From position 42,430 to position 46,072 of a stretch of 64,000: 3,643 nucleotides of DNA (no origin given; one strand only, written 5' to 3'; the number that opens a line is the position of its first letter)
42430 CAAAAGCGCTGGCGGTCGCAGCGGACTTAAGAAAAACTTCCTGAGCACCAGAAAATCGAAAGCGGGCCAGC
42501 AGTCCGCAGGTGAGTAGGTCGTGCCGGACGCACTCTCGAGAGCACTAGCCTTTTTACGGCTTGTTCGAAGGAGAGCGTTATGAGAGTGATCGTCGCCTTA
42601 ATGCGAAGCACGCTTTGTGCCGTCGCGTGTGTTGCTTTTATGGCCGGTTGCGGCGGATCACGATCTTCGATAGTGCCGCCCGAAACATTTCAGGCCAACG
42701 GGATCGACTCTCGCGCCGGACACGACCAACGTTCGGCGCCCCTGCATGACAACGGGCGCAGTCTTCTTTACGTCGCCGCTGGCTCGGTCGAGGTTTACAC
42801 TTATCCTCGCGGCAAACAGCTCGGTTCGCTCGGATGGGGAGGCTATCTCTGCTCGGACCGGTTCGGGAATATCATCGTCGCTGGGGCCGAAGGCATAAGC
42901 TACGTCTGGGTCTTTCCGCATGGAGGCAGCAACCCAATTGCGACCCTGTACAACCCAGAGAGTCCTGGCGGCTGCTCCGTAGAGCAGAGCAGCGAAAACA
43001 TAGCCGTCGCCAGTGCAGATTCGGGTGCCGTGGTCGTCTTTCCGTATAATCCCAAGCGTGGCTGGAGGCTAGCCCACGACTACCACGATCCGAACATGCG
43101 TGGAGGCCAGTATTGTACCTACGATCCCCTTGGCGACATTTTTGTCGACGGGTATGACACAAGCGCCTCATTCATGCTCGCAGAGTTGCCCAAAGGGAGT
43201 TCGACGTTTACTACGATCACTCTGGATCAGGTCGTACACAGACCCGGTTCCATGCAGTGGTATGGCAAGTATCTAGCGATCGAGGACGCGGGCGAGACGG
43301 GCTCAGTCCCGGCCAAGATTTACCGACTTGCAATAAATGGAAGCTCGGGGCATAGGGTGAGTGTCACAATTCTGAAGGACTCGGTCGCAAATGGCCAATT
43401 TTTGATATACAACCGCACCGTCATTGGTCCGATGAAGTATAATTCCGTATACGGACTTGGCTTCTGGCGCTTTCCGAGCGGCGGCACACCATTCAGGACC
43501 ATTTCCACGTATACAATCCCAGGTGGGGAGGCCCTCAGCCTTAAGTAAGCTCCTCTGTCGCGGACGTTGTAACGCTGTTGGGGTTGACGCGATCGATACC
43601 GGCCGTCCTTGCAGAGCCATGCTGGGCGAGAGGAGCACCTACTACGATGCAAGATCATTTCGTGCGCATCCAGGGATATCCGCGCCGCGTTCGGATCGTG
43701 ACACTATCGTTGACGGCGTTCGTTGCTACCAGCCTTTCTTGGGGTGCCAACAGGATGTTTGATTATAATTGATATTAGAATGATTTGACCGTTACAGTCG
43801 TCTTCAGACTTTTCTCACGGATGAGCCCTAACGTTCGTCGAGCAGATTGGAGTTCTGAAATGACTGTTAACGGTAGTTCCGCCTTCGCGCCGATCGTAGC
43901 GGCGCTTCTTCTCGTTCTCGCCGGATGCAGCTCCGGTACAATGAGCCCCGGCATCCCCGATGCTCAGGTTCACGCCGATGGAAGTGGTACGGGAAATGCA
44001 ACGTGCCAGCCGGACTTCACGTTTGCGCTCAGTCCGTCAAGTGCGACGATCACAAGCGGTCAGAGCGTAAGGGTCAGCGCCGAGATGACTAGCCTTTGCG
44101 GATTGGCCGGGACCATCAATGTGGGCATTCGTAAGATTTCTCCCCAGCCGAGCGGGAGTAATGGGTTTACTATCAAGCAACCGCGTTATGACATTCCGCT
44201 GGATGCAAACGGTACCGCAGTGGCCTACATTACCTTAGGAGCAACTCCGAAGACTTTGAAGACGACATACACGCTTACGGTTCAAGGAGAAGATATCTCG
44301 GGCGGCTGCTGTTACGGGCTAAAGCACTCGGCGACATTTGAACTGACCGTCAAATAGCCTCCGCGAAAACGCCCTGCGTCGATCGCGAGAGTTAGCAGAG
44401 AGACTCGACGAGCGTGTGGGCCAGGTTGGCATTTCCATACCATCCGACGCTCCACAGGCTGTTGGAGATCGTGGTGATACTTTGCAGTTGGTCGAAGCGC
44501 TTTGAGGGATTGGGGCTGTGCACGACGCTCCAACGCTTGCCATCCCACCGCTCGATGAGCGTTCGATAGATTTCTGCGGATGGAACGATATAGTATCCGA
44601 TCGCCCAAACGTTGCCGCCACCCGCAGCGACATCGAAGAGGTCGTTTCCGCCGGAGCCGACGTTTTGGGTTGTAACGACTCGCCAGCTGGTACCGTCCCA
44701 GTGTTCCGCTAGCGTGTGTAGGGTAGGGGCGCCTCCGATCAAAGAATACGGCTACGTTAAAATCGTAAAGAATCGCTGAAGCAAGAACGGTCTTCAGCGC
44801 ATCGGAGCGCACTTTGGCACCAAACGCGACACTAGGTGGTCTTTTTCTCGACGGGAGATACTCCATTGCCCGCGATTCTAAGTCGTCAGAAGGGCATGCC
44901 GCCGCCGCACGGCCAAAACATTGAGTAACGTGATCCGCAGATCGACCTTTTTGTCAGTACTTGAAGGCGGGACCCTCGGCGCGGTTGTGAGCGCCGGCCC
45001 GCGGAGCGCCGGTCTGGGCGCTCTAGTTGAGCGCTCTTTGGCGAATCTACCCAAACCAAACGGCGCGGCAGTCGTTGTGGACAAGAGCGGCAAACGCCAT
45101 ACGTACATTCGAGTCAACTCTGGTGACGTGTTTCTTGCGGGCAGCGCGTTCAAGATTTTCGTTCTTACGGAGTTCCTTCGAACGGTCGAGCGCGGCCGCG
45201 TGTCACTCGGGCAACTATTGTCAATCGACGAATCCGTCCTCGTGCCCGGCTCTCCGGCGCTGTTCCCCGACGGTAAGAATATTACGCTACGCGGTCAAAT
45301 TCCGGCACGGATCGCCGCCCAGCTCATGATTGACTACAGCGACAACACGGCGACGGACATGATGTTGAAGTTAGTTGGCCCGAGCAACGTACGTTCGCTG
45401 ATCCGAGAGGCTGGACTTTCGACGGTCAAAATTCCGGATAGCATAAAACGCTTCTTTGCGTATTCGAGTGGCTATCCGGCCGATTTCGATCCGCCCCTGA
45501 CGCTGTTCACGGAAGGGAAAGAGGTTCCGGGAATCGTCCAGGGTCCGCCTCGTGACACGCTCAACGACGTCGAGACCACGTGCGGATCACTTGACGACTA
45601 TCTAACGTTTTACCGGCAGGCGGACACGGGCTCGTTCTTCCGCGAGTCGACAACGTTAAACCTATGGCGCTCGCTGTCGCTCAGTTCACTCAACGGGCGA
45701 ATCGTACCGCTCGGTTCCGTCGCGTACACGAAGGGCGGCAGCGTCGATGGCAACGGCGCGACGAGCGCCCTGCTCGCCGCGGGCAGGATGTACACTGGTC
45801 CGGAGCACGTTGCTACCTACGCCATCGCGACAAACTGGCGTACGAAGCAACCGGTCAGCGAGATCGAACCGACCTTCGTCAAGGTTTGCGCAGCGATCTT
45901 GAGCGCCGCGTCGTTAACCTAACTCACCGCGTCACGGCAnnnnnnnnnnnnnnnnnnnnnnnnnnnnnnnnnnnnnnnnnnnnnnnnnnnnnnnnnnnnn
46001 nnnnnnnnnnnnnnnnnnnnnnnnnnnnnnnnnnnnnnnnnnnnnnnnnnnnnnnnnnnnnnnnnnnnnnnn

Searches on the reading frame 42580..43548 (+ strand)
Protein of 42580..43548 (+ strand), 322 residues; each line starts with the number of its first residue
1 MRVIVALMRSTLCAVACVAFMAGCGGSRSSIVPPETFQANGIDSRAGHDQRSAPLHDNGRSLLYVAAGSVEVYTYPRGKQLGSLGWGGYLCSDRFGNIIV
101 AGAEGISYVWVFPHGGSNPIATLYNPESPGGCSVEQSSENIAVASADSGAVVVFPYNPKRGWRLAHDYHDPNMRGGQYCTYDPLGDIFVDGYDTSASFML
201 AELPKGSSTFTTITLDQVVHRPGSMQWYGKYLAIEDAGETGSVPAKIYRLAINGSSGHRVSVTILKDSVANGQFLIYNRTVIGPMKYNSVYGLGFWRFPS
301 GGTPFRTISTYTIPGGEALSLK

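Call 5: search_protein_families(library=pfam, proteins=[window:42580-43548:+], max_evalue=0.1)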
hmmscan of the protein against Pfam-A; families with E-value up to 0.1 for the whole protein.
window:42580-43548:+ (322 aa): 0 families

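Call 7: search_protein_families(library=ncbifam, proteins=[window:42580-43548:+], max_evalue=0.1)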
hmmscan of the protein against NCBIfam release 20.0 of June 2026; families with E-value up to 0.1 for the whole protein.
window:42580-43548:+ (322 aa): 1 family
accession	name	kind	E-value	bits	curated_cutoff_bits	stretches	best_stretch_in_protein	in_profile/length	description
NF058595.1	invert_tail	domain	0.026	14.9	37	0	10-34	58-82/113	lipo-invert putative C-terminal anchoring domain-containing protein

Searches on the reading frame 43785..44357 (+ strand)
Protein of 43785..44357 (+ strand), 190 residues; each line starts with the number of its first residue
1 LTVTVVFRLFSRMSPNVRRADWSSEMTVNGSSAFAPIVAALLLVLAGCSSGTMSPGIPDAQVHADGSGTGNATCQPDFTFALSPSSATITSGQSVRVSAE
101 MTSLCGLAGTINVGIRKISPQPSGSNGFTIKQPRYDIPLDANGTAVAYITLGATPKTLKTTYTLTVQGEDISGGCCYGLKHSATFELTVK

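Call 5: search_protein_families(library=pfam, proteins=[window:43785-44357:+], max_evalue=0.1)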
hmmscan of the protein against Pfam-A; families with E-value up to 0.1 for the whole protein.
window:43785-44357:+ (190 aa): 1 family
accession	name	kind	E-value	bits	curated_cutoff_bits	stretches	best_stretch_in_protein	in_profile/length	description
PF24381.1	DUF7537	-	0.069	13.1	31.7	0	37-100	5-72/258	Family of unknown function (DUF7537)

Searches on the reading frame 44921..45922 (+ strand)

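Call 5: search_protein_families(library=pfam, proteins=[window:44921-45922:+], max_evalue=0.1)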
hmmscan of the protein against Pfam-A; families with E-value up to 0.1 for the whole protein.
window:44921-45922:+ (333 aa): 2 families
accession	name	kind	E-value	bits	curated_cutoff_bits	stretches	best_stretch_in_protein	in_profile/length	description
PF13354.11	Beta-lactamase2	-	7.1e-22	78.2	22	1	58-261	10-173/214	Beta-lactamase enzyme family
PF00144.29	Beta-lactamase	-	0.0016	18.1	27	1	47-124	15-97/329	Beta-lactamase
